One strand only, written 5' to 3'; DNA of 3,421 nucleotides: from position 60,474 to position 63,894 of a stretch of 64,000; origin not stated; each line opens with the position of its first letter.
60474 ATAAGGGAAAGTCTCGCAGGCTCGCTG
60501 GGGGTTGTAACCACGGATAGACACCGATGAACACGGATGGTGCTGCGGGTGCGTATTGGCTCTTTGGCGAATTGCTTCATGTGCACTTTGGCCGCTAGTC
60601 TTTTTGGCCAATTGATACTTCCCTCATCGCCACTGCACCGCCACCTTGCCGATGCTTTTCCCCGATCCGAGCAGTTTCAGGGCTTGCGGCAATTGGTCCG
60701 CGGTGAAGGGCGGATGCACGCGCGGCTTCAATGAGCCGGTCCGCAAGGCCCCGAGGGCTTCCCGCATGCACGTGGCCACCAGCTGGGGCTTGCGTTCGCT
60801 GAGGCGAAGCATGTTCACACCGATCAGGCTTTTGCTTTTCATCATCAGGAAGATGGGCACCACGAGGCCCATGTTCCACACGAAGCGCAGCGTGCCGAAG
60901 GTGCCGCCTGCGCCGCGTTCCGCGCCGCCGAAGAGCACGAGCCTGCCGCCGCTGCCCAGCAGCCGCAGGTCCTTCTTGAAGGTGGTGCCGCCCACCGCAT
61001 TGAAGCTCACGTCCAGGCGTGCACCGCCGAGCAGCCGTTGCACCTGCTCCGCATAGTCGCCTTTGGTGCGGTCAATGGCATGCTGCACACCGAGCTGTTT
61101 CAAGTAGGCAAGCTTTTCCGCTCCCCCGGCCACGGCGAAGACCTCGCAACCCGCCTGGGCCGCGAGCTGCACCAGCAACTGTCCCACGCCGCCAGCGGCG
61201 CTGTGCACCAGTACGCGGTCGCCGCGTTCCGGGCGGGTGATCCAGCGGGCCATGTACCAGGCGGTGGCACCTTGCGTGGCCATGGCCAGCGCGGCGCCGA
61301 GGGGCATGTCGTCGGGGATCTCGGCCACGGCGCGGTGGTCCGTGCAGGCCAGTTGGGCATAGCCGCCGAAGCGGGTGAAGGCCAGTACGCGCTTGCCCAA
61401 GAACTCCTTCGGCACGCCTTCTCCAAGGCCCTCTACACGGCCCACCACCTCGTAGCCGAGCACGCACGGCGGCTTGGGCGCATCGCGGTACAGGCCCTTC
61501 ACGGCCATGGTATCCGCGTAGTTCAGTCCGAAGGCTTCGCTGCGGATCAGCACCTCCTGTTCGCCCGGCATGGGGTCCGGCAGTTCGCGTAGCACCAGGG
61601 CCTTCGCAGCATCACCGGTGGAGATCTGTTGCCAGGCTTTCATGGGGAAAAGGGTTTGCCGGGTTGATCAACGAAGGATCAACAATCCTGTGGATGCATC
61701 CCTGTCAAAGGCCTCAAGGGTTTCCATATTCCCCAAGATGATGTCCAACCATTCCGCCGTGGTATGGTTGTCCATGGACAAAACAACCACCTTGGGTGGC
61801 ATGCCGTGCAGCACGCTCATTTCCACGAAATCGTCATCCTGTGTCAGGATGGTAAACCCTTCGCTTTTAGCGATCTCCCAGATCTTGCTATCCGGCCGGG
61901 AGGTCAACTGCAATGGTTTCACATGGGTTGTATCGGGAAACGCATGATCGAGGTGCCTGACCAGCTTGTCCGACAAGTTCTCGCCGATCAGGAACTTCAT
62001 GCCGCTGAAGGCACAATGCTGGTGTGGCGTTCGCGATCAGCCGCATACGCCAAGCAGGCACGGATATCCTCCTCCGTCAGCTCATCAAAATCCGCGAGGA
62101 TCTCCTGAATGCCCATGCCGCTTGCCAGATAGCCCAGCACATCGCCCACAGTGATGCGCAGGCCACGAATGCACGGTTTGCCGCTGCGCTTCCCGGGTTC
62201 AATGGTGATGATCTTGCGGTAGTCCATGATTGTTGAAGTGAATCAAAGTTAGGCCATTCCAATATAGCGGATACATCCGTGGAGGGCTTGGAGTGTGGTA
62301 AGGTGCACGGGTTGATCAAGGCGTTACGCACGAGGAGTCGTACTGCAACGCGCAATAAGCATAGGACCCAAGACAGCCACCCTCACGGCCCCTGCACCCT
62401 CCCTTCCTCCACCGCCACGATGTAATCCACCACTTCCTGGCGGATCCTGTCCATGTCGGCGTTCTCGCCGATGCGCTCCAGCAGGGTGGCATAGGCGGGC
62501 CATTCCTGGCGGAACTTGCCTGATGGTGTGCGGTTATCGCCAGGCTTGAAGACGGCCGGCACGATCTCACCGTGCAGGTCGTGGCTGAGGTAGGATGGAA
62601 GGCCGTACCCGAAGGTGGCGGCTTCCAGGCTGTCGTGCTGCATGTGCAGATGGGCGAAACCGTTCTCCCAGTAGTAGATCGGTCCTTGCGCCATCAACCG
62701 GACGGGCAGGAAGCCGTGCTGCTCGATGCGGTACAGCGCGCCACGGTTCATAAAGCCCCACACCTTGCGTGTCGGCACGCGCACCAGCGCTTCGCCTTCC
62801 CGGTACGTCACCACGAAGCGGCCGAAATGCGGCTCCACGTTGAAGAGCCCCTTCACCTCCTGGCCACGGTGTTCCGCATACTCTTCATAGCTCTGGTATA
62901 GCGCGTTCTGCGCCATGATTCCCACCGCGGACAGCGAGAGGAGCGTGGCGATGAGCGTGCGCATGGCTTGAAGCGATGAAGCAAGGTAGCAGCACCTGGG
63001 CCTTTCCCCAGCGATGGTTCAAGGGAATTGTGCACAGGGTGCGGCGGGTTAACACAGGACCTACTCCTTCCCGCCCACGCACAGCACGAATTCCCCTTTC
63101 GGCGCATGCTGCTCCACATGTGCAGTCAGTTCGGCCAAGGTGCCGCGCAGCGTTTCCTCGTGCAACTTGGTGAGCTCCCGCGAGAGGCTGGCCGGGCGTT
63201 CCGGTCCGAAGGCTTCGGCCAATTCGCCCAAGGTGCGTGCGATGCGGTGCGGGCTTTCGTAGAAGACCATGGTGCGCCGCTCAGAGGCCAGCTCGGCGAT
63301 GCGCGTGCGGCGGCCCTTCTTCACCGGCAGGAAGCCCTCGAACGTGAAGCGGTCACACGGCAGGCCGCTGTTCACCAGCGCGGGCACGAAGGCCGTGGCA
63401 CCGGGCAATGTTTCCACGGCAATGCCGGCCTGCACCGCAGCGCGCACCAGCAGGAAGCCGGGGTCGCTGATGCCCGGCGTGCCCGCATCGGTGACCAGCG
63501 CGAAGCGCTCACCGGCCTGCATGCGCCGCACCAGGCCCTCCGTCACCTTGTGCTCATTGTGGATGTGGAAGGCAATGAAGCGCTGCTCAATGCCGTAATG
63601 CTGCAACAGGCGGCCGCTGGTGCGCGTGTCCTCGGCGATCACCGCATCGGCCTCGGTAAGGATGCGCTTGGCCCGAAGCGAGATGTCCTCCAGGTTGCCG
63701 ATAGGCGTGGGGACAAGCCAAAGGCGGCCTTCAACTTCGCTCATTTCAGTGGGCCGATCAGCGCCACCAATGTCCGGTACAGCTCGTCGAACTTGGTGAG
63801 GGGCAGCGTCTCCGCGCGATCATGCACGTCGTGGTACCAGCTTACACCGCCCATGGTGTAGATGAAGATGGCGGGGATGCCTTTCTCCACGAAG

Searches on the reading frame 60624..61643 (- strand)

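Call 62: search_protein_families(library=pfam, proteins=[window:60624-61643:-], max_evalue=0.001)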
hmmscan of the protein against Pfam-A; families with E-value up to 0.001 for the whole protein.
window:60624-61643:- (339 aa): 3 families
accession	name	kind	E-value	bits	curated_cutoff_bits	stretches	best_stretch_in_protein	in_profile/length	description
PF00107.32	ADH_zinc_N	-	6.4e-25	88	31.8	1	152-290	1-125/129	Zinc-binding dehydrogenase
PF08240.17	ADH_N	-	4.1e-14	53.1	23.5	1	27-111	1-104/104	Alcohol dehydrogenase GroES-like domain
PF13602.12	ADH_zinc_N_2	-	1.5e-13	52.2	27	1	184-336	1-134/134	Zinc-binding dehydrogenase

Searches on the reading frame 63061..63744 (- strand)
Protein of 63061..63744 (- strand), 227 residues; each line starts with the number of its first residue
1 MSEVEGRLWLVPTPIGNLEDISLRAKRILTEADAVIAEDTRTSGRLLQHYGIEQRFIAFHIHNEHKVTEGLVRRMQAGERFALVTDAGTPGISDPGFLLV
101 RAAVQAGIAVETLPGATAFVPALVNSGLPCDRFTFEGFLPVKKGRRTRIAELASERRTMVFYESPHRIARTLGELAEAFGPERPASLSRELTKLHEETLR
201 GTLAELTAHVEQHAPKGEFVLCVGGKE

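Call 62: search_protein_families(library=pfam, proteins=[window:63061-63744:-], max_evalue=0.001)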
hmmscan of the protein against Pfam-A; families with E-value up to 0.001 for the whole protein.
window:63061-63744:- (227 aa): 1 family
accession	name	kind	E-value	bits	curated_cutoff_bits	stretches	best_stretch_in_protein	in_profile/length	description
PF00590.25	TP_methylase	-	8.9e-34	117.7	27.8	1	7-206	1-211/212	Tetrapyrrole (Corrin/Porphyrin) Methylases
